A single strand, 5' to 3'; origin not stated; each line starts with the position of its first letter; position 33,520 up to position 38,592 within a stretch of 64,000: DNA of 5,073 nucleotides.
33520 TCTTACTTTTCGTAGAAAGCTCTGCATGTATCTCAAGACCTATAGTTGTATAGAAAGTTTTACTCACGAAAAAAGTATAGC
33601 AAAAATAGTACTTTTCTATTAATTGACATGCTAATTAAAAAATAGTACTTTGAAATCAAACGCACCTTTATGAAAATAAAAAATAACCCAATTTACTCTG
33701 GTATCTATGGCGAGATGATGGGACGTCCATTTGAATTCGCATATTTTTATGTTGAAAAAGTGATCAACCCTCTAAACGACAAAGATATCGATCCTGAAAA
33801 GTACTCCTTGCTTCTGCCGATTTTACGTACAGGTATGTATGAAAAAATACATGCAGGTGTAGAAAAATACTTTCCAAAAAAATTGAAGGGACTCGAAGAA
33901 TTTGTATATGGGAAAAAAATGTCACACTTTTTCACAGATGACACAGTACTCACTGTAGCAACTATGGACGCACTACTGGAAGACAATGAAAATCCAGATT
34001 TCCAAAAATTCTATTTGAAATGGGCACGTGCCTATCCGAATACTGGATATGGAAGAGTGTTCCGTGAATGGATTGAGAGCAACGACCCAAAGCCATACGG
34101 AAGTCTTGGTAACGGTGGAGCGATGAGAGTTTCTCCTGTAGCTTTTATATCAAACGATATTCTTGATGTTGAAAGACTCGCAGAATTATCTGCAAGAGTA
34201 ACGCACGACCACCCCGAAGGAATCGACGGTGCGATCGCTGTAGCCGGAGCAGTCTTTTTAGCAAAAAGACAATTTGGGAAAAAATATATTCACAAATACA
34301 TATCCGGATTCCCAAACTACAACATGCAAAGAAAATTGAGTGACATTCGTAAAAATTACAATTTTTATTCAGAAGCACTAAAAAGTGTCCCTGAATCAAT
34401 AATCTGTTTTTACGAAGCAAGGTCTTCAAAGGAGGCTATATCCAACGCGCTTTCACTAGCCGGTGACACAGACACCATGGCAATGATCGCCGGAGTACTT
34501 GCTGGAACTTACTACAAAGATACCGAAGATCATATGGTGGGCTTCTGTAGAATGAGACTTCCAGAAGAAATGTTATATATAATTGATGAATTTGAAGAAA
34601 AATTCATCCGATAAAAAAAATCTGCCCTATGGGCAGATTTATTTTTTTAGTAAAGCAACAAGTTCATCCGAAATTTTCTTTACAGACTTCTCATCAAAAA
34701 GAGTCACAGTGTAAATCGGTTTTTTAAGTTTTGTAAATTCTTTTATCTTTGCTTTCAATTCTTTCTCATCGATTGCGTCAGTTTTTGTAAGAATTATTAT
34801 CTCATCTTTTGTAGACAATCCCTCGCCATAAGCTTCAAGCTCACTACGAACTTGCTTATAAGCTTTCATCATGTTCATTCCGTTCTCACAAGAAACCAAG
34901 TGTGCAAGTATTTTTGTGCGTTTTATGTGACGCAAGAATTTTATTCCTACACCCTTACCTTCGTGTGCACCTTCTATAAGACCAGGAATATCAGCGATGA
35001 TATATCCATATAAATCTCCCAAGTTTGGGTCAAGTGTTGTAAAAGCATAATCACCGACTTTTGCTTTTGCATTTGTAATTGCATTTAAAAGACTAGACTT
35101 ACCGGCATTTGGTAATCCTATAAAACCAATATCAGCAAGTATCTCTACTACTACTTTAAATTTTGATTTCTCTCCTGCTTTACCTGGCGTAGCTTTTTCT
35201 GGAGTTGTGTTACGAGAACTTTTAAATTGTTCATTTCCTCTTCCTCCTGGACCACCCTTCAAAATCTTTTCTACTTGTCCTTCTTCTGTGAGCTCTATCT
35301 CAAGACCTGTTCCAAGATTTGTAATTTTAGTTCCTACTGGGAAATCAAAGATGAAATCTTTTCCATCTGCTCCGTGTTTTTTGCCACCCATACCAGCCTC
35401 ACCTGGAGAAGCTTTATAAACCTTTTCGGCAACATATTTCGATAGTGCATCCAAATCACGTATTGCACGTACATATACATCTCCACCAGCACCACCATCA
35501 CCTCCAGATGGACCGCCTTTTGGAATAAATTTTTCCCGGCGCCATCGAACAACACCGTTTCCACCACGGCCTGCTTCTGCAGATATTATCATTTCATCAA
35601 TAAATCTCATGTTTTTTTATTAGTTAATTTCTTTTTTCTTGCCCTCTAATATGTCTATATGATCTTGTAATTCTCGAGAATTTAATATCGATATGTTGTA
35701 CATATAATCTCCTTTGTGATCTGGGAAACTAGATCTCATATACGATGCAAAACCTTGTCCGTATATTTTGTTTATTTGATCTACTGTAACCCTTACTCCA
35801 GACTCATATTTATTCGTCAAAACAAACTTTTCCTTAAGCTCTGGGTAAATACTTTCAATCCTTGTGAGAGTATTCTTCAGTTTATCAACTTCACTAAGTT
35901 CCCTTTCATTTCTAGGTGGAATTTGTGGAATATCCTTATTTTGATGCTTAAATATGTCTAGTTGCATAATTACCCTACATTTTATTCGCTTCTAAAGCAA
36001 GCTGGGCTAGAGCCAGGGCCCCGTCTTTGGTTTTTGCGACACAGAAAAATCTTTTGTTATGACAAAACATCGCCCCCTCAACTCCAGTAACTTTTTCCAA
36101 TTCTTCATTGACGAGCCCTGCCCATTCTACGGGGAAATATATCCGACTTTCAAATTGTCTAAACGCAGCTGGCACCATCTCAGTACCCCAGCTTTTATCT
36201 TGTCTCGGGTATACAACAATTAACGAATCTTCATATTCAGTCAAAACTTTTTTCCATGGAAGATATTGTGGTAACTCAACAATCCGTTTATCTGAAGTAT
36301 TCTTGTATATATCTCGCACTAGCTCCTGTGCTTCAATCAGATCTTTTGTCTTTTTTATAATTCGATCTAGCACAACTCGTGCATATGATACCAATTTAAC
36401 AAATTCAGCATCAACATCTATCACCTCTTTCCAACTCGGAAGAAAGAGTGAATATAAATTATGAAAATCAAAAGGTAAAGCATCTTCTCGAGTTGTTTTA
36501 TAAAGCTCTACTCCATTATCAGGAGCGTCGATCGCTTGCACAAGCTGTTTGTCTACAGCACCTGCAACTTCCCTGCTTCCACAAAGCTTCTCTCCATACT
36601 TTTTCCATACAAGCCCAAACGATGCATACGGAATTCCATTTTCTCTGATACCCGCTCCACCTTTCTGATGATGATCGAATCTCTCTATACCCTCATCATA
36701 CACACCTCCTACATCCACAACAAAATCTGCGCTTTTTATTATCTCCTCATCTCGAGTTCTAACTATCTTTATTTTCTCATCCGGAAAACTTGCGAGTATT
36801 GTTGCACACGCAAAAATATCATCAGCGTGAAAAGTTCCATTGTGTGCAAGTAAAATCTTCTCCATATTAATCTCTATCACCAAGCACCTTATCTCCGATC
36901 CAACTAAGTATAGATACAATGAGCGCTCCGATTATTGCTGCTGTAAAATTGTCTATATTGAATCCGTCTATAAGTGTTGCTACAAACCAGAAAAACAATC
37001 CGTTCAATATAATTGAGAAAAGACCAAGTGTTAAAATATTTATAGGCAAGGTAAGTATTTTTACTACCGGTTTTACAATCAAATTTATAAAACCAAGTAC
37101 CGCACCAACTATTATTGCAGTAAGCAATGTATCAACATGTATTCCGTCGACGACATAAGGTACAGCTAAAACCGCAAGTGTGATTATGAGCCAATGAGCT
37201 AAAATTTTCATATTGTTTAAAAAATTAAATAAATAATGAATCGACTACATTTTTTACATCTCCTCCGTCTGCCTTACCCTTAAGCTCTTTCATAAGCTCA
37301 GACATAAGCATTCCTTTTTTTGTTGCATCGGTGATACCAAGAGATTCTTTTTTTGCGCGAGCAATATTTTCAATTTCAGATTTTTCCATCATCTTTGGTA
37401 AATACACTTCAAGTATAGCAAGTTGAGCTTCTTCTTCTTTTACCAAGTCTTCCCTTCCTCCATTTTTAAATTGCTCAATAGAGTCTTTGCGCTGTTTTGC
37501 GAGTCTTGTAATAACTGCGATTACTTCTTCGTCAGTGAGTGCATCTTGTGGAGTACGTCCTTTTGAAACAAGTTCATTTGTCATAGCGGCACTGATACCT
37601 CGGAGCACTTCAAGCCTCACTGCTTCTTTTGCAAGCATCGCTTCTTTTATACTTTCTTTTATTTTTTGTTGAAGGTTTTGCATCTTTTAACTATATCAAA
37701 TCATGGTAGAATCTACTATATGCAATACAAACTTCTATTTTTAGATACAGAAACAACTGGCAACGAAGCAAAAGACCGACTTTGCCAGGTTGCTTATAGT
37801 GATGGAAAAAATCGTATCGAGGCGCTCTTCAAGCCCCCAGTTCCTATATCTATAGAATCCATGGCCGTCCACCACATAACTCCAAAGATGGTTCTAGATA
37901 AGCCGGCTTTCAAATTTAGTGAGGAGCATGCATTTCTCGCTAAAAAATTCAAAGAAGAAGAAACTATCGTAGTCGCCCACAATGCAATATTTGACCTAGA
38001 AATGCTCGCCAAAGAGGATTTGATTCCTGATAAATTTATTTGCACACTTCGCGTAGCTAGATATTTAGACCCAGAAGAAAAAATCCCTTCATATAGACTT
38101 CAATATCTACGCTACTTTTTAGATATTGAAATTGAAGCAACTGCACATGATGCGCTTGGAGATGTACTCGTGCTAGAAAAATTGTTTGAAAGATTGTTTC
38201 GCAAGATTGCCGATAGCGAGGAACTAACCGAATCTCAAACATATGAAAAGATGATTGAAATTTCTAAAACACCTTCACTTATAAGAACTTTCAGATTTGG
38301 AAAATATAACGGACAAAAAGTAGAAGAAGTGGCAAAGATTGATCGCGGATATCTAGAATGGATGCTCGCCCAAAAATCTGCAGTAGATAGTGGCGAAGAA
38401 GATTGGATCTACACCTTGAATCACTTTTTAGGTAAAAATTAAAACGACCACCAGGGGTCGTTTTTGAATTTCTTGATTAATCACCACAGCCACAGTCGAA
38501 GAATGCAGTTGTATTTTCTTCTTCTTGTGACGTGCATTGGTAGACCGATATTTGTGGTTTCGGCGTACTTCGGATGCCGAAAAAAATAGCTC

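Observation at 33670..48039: NAD salvage / ADP-ribose cluster under a resident NrtR with two predicted operators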

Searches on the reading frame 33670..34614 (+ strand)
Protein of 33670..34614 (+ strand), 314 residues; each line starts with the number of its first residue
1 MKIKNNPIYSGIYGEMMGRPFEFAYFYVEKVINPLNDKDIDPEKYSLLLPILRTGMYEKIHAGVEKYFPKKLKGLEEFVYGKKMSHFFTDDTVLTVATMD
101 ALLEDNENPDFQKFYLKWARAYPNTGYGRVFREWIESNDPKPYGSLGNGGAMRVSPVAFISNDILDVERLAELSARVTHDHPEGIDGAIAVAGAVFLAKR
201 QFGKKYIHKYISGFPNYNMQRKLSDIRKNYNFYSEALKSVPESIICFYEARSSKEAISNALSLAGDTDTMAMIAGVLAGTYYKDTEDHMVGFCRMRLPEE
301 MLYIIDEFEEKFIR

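Call 4: search_protein_families(library=pfam, proteins=[window:33670-34614:+])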
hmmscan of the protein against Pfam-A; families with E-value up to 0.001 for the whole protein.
window:33670-34614:+ (314 aa): 1 family
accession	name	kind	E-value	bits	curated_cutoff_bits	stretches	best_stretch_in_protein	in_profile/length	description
PF03747.19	ADP_ribosyl_GH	-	2.9e-31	109.7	26.2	1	12-282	7-279/287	ADP-ribosylglycohydrolase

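Call 5: search_protein_families(library=ncbifam, proteins=[window:33670-34614:+])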
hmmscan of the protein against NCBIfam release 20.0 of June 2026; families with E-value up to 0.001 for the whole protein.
window:33670-34614:+ (314 aa): 2 families
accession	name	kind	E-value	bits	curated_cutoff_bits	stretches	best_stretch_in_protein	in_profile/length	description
TIGR02662.1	dinitro_DRAG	equivalog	5.8e-10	38.9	337.05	1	88-283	53-255/287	ADP-ribosyl-[dinitrogen reductase] hydrolase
NF041672.1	ADPriboarghdlase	equivalog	0.00051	18.9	490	0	249-282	296-329/361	ADP-ribosylarginine hydrolase Tri1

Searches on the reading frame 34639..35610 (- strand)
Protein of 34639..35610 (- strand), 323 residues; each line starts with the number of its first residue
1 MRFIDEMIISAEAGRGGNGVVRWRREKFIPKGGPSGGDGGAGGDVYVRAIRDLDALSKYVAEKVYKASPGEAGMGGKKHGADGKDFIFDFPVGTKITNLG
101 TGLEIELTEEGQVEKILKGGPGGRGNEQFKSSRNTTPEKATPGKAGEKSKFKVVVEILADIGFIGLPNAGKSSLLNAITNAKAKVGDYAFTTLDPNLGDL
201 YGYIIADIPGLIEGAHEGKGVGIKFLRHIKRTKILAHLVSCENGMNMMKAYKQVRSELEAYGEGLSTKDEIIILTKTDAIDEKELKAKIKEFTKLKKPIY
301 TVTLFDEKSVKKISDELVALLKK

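Call 14: search_protein_families(library=pfam, proteins=[window:34639-35610:-], max_evalue=0.01)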
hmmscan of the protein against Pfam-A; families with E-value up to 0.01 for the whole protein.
window:34639-35610:- (323 aa): 5 families
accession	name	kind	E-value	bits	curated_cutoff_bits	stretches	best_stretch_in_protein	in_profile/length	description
PF01018.28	GTP1_OBG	-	1.1e-43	149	27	1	4-153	1-151/155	GTP1/OBG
PF01926.29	MMR_HSR1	-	3.6e-25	88.7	21.9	1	161-276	2-113/113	50S ribosome-binding GTPase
PF02421.24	FeoB_N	-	9.8e-09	35.4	27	1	161-310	3-149/156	Ferrous iron transport protein B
PF03193.22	RsgA_GTPase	-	7.4e-05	23.1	30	0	270-317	56-104/174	RsgA GTPase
PF00350.29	Dynamin_N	-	0.0036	17.8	27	0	161-182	1-22/168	Dynamin family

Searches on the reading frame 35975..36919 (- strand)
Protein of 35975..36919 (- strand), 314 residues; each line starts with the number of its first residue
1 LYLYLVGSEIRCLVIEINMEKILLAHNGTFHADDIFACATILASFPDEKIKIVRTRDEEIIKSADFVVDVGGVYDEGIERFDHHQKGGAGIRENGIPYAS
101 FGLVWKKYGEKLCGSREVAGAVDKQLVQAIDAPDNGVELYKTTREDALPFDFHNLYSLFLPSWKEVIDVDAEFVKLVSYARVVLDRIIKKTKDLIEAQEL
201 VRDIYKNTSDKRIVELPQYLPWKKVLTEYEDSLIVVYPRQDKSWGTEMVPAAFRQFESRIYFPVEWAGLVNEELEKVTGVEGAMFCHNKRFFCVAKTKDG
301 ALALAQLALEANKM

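Call 14: search_protein_families(library=pfam, proteins=[window:35975-36919:-], max_evalue=0.01)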
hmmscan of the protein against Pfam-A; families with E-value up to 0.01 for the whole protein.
window:35975-36919:- (314 aa): 1 family
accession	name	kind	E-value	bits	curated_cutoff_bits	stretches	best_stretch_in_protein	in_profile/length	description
PF03690.18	MYG1_exonuc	-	4.8e-69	233.8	22.1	1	24-309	3-318/318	Uncharacterised protein family (UPF0160)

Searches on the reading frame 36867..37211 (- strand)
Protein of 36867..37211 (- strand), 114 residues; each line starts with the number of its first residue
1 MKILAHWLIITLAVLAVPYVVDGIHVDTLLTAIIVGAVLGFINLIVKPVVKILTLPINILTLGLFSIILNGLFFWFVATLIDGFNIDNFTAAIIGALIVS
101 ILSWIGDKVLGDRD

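Call 14: search_protein_families(library=pfam, proteins=[window:36867-37211:-], max_evalue=0.01)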
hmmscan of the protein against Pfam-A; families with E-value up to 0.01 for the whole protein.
window:36867-37211:- (114 aa): 1 family
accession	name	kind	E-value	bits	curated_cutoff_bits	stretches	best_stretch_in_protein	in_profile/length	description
PF04020.18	Phage_holin_4_2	-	4.6e-30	104.8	28.8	1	1-105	1-105/105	Mycobacterial 4 TMS phage holin, superfamily IV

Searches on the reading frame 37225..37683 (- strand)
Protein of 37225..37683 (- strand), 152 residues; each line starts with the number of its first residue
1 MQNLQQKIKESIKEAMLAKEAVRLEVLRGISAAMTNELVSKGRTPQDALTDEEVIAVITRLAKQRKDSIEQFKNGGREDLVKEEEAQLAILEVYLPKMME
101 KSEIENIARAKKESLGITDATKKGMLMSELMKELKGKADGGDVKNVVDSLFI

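Call 14: search_protein_families(library=pfam, proteins=[window:37225-37683:-], max_evalue=0.01)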
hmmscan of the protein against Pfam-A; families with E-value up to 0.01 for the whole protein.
window:37225-37683:- (152 aa): 2 families
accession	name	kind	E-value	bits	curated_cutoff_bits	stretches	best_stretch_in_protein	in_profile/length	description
PF09424.15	YqeY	-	6.6e-37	127.2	27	1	6-149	2-141/143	Yqey-like protein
PF02637.23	GatB_Yqey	-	0.0021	18.4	27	0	122-148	116-145/148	GatB domain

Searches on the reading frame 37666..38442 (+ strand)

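Call 14: search_protein_families(library=pfam, proteins=[window:37666-38442:+], max_evalue=0.01)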
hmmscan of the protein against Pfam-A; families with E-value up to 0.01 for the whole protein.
window:37666-38442:+ (258 aa): 3 families
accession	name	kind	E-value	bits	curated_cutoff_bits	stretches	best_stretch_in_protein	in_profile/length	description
PF00929.31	RNase_T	-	1.8e-16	61.5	24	1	25-174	2-164/164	Exonuclease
PF20600.3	ExoX-like_C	-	4.8e-12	45.5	26.5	1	209-236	1-28/30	Exodeoxyribonuclease X-like C-terminal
PF01612.26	DNA_pol_A_exo1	-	0.00028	21.2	23.6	1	26-139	25-117/173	3'-5' exonuclease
